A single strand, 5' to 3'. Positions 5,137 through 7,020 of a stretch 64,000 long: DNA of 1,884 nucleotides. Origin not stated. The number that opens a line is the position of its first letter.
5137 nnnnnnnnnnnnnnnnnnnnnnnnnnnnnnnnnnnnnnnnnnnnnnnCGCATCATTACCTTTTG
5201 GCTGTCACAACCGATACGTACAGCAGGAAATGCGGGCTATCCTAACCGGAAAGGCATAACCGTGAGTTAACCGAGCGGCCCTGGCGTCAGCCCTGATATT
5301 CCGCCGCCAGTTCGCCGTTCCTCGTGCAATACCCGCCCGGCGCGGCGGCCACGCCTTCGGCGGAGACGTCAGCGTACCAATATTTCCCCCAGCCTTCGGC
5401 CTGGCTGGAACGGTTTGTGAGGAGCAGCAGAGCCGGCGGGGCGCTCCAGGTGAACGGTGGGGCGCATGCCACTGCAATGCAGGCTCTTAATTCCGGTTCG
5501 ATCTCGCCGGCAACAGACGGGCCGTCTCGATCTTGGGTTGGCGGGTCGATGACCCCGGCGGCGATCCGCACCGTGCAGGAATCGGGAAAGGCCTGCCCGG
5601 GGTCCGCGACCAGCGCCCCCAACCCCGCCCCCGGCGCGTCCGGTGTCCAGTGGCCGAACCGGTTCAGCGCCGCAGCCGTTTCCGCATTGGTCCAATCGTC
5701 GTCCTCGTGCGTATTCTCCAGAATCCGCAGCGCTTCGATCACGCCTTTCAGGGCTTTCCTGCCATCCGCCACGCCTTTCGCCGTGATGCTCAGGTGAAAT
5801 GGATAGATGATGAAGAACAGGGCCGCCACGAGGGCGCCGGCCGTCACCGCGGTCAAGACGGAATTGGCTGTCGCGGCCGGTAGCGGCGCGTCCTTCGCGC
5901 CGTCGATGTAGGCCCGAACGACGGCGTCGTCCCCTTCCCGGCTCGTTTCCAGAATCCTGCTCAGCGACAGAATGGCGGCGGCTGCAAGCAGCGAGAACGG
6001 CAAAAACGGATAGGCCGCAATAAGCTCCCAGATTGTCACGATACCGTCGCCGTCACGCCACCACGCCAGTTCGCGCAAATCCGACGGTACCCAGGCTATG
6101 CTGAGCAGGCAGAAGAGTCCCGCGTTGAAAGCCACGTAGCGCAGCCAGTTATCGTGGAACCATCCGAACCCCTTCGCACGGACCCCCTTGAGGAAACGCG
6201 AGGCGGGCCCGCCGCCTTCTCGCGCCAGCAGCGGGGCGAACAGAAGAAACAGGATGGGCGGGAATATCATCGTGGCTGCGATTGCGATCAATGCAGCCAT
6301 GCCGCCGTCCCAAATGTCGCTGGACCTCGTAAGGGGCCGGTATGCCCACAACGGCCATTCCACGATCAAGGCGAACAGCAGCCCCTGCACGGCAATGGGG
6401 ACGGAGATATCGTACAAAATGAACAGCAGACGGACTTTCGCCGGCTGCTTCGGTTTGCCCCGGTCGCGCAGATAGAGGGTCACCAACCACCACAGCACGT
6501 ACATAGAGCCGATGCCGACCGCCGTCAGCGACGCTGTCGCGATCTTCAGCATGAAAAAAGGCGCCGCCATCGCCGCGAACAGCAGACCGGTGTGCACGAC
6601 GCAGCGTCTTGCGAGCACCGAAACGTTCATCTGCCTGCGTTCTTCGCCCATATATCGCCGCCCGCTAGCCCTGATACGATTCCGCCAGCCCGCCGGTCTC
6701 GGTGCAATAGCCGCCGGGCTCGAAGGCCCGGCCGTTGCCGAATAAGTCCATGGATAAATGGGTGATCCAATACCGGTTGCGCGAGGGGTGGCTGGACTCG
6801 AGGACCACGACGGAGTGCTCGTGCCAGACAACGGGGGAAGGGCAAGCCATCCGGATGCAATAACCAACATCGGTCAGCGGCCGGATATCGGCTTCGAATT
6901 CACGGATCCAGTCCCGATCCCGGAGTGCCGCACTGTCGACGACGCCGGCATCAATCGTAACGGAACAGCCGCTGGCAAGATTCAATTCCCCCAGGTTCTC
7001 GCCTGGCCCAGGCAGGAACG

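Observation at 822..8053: Tandem array of five paralogous polytopic membrane proteins from an unrecognised family with a four-Cys C-terminal domain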

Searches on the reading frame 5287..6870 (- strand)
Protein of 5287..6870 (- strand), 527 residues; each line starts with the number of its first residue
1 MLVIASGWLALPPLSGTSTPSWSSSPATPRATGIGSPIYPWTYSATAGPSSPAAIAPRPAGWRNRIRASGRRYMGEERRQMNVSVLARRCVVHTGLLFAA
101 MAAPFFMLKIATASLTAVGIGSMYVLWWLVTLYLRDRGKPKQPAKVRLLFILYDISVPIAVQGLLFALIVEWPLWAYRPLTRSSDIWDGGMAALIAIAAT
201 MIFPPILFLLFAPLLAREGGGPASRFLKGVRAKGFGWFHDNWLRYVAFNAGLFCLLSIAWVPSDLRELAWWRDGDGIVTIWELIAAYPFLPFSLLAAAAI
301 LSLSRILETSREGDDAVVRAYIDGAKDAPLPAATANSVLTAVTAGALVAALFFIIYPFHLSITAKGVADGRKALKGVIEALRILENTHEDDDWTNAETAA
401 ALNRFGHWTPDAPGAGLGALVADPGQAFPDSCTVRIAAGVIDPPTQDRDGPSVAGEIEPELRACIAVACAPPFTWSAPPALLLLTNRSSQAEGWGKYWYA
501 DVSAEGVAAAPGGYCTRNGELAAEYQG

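Call 4: search_protein_families(library=pfam, proteins=[window:5287-6870:-], max_evalue=1)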
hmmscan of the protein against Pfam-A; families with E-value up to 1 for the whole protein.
window:5287-6870:- (527 aa): 0 families

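Call 5: search_protein_families(library=ncbifam, proteins=[window:5287-6612:-], max_evalue=1)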
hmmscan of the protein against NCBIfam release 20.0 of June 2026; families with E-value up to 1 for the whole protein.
window:5287-6612:- (441 aa): 0 families

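Call 6: search_protein_families(library=padloc, proteins=[window:5287-6612:-], max_evalue=1)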
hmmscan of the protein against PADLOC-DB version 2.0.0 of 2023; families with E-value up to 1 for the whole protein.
window:5287-6612:- (441 aa): 0 families

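Call 15: find_homologous_proteins(query=A2)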
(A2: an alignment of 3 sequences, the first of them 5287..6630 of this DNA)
Query A2 (3 sequences) (447 aa, profile of the alignment): 19 proteins with E <= 0.001 among 8000 candidates.
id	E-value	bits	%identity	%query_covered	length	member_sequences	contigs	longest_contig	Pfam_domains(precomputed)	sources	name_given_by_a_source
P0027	1.5e-213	727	100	100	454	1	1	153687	-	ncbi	-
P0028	3.1e-189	647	31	58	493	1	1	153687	-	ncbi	-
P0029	4.5e-145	502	31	57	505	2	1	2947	-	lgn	-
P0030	6.7e-145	501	64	94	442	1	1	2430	-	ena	-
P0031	3.1e-141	489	29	57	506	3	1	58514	-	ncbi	-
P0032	7.9e-140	484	30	57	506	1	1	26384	-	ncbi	-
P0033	1.0e-134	468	61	99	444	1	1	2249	-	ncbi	-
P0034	1.3e-133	464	61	98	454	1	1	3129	-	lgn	-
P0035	1.6e-131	457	60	98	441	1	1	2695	-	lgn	-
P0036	5.4e-130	452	56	100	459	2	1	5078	-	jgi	jgi:hypothetical protein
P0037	1.4e-129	451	59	99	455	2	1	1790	-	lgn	-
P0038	5.9e-125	435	60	96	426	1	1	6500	-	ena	-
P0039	5.6e-113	396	50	99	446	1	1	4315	-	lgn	-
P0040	6.1e-98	346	44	98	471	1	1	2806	-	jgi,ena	-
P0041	2.5e-92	328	38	90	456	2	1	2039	-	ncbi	-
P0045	1.7e-52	197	28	98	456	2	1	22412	-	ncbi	-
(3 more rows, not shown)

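Call 16: find_encoding_contigs(protein=P0032, flank=10000, max_places=3)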
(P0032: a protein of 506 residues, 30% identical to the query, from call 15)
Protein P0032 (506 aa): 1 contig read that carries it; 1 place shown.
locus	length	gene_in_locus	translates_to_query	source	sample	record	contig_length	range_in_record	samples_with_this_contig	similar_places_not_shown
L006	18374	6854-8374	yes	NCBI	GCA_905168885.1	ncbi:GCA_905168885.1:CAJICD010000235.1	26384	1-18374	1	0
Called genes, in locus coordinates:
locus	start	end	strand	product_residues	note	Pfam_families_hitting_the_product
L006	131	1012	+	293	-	PF01925:TauE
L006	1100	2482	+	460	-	-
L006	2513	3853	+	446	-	-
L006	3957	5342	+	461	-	-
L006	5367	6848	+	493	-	-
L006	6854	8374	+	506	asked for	-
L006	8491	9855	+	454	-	-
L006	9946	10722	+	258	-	PF01925:TauE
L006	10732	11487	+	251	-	PF01925:TauE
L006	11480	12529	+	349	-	PF00291:PALP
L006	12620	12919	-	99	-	-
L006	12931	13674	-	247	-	PF00392:GntR, PF14502:HTH_41 (faint), PF07702:UTRA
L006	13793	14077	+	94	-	-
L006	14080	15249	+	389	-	PF04295:GD_AH_second, PF20629:GD_AH_C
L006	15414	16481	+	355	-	PF02615:Ldh_2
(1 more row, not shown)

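Call 17: find_encoding_contigs(protein=P0031, flank=10000, max_places=3)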
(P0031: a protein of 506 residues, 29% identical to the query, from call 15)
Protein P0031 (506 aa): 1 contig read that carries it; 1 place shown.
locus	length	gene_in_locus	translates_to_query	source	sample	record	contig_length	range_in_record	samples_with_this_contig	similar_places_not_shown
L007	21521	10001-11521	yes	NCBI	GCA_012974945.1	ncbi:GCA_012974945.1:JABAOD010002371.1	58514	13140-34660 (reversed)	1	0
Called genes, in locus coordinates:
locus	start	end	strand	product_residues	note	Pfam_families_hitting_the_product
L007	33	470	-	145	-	-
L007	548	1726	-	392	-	PF01425:Amidase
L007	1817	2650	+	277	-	PF00149:Metallophos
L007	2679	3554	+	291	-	-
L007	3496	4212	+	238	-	PF01019:G_glu_transpept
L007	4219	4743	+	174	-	PF12568:PanZ (weak), PF00583:Acetyltransf_1, PF13673:Acetyltransf_10, PF13508:Acetyltransf_7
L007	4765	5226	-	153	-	PF04945:YHS (weak)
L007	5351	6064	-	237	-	PF00027:cNMP_binding, PF13545:HTH_Crp_2, PF00325:Crp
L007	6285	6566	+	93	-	PF01925:TauE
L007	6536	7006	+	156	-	PF01925:TauE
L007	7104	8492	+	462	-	-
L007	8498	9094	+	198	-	-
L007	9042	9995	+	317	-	-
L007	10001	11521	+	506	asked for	-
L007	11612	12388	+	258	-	PF01925:TauE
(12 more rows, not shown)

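Call 18: find_encoding_contigs(protein=P0045, flank=10000, max_places=3)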
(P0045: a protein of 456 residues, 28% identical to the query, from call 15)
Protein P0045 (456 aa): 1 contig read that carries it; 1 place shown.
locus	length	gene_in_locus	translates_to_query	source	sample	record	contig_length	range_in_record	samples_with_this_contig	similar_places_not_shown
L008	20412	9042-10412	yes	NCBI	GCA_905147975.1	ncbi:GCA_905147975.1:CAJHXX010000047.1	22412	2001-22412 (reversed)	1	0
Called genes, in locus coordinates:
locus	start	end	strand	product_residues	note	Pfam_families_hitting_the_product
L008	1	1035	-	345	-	?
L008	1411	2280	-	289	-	PF00126:HTH_1, PF03466:LysR_substrate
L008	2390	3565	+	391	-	PF06779:MFS_4, PF07690:MFS_1, PF05977:MFS_3 (weak), PF07690:MFS_1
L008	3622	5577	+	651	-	PF00724:Oxidored_FMN, PF07992:Pyr_redox_2, PF00070:Pyr_redox (faint), PF12831:FAD_oxidored (weak), PF13450:NAD_binding_8 (faint)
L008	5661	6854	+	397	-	PF02515:CoA_transf_3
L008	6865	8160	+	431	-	PF00501:AMP-binding, PF14535:AMP-binding_C_2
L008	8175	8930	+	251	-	PF00378:ECH_1, PF16113:ECH_2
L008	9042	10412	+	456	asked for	-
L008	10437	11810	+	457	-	-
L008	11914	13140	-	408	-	PF00067:p450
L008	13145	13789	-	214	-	PF03737:RraA-like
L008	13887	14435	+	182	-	PF00293:NUDIX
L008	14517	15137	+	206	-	-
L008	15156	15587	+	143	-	-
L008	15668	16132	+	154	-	-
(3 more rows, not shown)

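Call 35: search_protein_families(library=phrogs, proteins=[window:5287-6651:-], max_evalue=1)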
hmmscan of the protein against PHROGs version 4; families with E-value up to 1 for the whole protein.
window:5287-6651:- (454 aa): 1 family
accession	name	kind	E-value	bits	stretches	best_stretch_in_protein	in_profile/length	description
phrog_17510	-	unknown function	0.16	12.6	1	236-253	7-24/56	-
